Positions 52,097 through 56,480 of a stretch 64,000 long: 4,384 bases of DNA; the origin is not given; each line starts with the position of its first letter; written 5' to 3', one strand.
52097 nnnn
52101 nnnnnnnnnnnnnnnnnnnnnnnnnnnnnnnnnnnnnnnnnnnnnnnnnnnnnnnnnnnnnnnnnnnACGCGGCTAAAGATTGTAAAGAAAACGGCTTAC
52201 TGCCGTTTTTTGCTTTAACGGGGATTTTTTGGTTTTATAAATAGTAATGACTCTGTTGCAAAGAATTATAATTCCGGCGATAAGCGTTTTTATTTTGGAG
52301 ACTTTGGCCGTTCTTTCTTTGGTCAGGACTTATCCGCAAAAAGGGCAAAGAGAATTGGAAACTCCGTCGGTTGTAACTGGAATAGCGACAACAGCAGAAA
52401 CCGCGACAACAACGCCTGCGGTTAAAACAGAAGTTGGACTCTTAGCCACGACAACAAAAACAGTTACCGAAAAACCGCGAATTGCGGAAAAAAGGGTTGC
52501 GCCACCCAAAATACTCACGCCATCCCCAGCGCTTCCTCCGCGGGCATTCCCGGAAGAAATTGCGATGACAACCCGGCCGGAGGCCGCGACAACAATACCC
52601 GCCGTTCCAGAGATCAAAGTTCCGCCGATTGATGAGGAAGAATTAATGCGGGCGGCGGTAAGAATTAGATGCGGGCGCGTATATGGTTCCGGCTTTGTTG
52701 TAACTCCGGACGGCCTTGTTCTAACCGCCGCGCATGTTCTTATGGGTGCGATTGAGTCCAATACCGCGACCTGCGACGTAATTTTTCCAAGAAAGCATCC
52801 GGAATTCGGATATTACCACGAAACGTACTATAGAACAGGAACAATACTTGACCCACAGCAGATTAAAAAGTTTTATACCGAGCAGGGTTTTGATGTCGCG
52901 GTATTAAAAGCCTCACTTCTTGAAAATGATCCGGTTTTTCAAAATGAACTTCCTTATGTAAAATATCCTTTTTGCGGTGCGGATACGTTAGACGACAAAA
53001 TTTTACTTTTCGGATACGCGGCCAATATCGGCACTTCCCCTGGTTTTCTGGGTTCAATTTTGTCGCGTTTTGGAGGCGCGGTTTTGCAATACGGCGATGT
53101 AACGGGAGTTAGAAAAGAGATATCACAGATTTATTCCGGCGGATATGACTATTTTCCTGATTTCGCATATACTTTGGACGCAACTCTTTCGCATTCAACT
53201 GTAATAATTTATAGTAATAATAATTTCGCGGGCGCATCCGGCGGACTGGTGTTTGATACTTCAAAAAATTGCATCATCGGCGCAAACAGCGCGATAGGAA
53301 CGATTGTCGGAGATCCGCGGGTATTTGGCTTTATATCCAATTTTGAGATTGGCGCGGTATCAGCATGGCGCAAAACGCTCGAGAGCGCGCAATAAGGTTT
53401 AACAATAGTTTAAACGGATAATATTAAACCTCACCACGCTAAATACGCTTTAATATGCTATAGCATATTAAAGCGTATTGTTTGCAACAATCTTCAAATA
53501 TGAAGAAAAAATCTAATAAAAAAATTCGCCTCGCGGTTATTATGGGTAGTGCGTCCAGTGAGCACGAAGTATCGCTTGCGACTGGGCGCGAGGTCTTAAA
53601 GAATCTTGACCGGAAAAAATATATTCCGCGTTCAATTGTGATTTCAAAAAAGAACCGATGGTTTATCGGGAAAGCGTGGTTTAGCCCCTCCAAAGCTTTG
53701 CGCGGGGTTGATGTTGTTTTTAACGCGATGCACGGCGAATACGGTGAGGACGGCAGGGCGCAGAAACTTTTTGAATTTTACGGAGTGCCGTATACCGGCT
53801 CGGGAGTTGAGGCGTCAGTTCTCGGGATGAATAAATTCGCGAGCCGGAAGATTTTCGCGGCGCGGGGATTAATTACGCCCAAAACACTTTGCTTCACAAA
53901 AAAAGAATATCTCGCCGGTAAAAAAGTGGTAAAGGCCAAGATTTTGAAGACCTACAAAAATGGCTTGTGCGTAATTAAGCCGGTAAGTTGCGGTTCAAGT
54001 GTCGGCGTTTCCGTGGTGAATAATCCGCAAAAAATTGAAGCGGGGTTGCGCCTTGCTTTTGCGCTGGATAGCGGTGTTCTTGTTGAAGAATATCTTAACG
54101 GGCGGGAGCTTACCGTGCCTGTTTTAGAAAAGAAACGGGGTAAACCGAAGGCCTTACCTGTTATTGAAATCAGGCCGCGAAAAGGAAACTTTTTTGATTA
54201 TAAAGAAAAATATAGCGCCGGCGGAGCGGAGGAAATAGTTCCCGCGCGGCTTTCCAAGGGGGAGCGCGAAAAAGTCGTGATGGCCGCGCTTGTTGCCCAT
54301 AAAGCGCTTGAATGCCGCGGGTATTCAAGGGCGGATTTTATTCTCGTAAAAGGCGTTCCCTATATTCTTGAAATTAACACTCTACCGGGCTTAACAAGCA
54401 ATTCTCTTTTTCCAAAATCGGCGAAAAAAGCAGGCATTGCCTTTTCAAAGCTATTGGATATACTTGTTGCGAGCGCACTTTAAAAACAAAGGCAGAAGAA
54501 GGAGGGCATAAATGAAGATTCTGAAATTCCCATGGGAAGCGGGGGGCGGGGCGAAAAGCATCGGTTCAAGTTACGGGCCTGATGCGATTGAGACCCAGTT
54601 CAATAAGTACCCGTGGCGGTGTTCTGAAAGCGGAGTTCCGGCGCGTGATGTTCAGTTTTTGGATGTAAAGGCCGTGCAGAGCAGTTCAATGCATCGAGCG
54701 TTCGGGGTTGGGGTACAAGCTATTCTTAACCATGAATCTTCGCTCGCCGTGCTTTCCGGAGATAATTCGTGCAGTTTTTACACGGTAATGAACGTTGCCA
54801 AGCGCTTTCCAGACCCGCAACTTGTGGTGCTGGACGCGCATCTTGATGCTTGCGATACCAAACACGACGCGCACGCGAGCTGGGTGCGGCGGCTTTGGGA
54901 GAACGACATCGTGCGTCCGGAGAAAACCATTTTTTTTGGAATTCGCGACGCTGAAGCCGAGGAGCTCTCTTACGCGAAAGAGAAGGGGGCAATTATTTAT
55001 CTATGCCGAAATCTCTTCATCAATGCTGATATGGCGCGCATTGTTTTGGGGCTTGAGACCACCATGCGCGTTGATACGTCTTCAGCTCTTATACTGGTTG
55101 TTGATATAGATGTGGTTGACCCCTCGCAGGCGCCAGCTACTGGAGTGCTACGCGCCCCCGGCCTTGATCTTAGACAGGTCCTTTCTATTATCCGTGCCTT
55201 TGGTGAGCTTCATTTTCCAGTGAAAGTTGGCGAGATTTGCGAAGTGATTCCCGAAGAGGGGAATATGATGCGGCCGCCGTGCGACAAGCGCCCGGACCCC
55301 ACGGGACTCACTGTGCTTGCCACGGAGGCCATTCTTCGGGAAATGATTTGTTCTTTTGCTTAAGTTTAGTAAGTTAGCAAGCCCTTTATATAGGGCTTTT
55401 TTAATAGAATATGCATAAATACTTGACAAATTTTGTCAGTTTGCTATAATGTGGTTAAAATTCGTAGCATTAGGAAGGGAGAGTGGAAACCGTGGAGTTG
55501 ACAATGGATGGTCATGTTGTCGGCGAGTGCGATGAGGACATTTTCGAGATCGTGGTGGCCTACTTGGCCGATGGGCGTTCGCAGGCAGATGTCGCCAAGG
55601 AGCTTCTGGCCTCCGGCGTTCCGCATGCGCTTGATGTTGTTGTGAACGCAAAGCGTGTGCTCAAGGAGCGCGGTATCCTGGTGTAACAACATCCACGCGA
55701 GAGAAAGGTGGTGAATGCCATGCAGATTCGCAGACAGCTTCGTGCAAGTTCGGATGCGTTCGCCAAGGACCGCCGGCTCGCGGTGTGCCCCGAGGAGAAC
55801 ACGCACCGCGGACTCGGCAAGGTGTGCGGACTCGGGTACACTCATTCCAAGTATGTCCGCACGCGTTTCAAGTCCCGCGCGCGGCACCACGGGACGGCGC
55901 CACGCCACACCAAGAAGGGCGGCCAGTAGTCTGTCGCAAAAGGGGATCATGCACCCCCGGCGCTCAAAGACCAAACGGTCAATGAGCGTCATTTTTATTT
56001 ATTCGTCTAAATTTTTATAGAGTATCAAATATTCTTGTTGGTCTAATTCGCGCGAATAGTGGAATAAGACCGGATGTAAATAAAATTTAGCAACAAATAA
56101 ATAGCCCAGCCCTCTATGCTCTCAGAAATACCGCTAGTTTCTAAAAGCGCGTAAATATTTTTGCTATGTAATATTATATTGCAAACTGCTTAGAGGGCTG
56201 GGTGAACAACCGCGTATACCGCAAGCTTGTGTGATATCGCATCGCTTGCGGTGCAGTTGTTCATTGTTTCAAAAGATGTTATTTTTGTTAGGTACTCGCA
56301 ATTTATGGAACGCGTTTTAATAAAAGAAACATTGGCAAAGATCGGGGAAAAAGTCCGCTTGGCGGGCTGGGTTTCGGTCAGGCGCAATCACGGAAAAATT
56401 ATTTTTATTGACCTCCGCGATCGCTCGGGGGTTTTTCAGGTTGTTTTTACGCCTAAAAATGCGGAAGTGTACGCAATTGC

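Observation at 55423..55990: Second G+C-rich mini-cassette: consensus promoter with palindromic operator driving two tiny genes (67-aa acidic, 69-aa basic)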

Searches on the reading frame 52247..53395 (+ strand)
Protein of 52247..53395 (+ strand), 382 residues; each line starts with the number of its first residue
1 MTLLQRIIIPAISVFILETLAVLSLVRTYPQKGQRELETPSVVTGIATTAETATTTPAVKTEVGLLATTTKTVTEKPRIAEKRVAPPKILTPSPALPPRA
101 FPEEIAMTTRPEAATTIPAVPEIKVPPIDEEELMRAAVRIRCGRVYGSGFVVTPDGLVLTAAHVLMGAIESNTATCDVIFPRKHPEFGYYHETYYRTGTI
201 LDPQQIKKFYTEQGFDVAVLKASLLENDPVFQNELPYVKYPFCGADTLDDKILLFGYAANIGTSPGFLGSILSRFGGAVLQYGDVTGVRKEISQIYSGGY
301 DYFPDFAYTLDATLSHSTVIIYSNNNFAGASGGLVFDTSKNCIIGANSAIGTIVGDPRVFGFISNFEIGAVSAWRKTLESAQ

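Call 102: search_protein_families(library=pfam, proteins=[window:52247-53395:+], max_evalue=0.001)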
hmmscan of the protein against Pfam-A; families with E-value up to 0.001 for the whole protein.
window:52247-53395:+ (382 aa): 2 families
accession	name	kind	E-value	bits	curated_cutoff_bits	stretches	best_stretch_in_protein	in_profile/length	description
PF13365.12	Trypsin_2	-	1.2e-10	42.7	27.6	1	147-345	1-143/144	Trypsin-like peptidase domain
PF14602.12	Hexapep_2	-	0.00086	19.4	27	0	340-356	6-22/34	Hexapeptide repeat of succinyl-transferase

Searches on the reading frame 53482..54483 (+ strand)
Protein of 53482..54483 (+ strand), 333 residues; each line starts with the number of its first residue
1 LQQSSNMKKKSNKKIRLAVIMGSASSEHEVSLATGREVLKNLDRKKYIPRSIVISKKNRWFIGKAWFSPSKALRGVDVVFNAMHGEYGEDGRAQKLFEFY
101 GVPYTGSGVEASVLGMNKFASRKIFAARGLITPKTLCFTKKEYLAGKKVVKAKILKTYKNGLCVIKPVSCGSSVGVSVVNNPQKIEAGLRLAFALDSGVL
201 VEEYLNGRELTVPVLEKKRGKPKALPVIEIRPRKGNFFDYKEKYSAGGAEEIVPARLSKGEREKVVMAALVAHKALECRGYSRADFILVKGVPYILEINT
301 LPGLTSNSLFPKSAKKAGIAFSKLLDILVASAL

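Call 102: search_protein_families(library=pfam, proteins=[window:53482-54483:+], max_evalue=0.001)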
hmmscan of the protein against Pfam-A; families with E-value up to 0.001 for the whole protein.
window:53482-54483:+ (333 aa): 6 families
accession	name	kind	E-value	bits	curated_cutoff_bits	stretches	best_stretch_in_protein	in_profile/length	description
PF07478.18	Dala_Dala_lig_C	-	7.1e-49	166.5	24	1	125-329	2-203/204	D-ala D-ala ligase C-terminus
PF01820.27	Dala_Dala_lig_N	-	1.5e-25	90.5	34.6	2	16-65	1-50/121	D-ala D-ala ligase N-terminus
PF02655.19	ATP-grasp_3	-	4.5e-10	40.3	23.2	1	117-300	3-155/160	ATP-grasp domain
PF13535.11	ATP-grasp_4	-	2.7e-06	27.5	27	1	163-231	5-87/160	ATP-grasp domain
PF14397.11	ATPgrasp_ST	-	0.00011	22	31.4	0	264-306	217-260/278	Sugar-transfer associated ATP-grasp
PF02222.28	ATP-grasp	-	0.00053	20.1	27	0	162-235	32-107/179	ATP-grasp domain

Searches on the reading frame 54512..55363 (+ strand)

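Call 102: search_protein_families(library=pfam, proteins=[window:54512-55363:+], max_evalue=0.001)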
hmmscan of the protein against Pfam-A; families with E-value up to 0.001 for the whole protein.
window:54512-55363:+ (283 aa): 1 family
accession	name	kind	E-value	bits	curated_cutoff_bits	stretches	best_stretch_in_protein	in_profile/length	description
PF00491.26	Arginase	-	1e-34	120.7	22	1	3-249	5-259/280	Arginase family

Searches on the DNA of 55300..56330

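Call 7: search_rna_families(source=window, start=55300, end=56300, threshold=evalue, max_evalue=10)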
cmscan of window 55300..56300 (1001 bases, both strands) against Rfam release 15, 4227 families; matches with E-value up to 10: 8.
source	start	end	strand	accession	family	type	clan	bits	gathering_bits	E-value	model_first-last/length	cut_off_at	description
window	55363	55401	+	RF02438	SpF51_sRNA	Gene; sRNA;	-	28.6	50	0.0067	1-45/45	no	Streptococcus sRNA SpF51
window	56203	56263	-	RF00131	mir-30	Gene; miRNA;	-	20.2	50.2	0.14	1-77/77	no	mir-30 microRNA precursor family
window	55382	55448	+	RF02580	tsr31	Gene; sRNA;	-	19.8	50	2.1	1-70/70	no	S. aureus tsr31 small RNA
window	55951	56054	+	RF02634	EF3314_EF3315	Gene; sRNA;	-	19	100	0.089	1-141/141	no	Enterococcus sRNA EF3314_EF3315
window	56197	56273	+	RF00131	mir-30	Gene; miRNA;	-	19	50.2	0.32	1-77/77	no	mir-30 microRNA precursor family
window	55344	55433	-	RF04144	MIR9783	Gene; miRNA;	-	17.4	100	2.8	1-95/95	no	MIR9783 microRNA precursor family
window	55980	56021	-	RF01478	rli47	Gene; sRNA;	-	10.8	200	2.8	1-508/508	no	Listeria sRNA rli47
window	55528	55551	+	RF01122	sR39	Gene; snRNA; snoRNA; CD-box;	-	10.7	50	8.4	1-56/56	no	Small nucleolar RNA sR39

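Call 108: search_rna_families(source=window, start=55980, end=56330, threshold=evalue, max_evalue=10, show_alignments=1)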
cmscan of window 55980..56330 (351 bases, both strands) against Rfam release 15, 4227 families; matches with E-value up to 10: 6.
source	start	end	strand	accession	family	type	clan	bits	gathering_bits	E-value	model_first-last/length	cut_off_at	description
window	56203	56263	-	RF00131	mir-30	Gene; miRNA;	-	20.2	50.2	0.051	1-77/77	no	mir-30 microRNA precursor family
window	56197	56273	+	RF00131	mir-30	Gene; miRNA;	-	19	50.2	0.11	1-77/77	no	mir-30 microRNA precursor family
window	56295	56330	-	RF01324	CRISPR-DR11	Gene; CRISPR;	-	18.4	45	0.62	1-36/36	no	CRISPR RNA direct repeat element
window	56281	56311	+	RF01379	CRISPR-DR66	Gene; CRISPR;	CL00014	16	45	4.1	1-37/37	no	CRISPR RNA direct repeat element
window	56232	56287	-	RF02427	SpF10_sRNA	Gene; sRNA;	-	14.5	60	6.7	1-57/57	no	Streptococcus sRNA SpF10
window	55980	56021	-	RF01478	rli47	Gene; sRNA;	-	8.8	200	3.8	1-43/508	3'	Listeria sRNA rli47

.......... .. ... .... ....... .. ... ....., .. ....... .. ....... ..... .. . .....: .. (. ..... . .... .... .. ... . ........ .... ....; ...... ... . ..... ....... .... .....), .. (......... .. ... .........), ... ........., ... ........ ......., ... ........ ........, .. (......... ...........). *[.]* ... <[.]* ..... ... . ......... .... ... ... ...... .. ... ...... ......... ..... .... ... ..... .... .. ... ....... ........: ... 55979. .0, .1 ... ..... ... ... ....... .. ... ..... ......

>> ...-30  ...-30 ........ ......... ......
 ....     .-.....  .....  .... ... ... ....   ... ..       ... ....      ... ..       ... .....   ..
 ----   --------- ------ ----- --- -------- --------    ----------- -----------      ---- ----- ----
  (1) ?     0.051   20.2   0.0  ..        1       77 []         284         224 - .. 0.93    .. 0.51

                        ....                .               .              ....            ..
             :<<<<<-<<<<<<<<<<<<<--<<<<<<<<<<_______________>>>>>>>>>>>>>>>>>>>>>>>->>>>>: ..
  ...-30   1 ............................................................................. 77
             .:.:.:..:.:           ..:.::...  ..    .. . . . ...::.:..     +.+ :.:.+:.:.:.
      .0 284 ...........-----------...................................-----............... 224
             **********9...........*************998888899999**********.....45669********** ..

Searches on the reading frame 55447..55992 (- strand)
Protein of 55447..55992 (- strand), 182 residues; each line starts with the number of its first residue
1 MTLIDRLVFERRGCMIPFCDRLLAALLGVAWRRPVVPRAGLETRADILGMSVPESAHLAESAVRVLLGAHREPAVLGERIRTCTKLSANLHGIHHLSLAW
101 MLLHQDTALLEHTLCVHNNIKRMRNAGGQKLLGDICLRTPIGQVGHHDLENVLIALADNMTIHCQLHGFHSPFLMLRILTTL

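Call 6: search_protein_families(library=pfam, proteins=[window:55447-55992:-], max_evalue=1)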
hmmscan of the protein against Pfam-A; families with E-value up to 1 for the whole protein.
seq(182 aa): 0 families
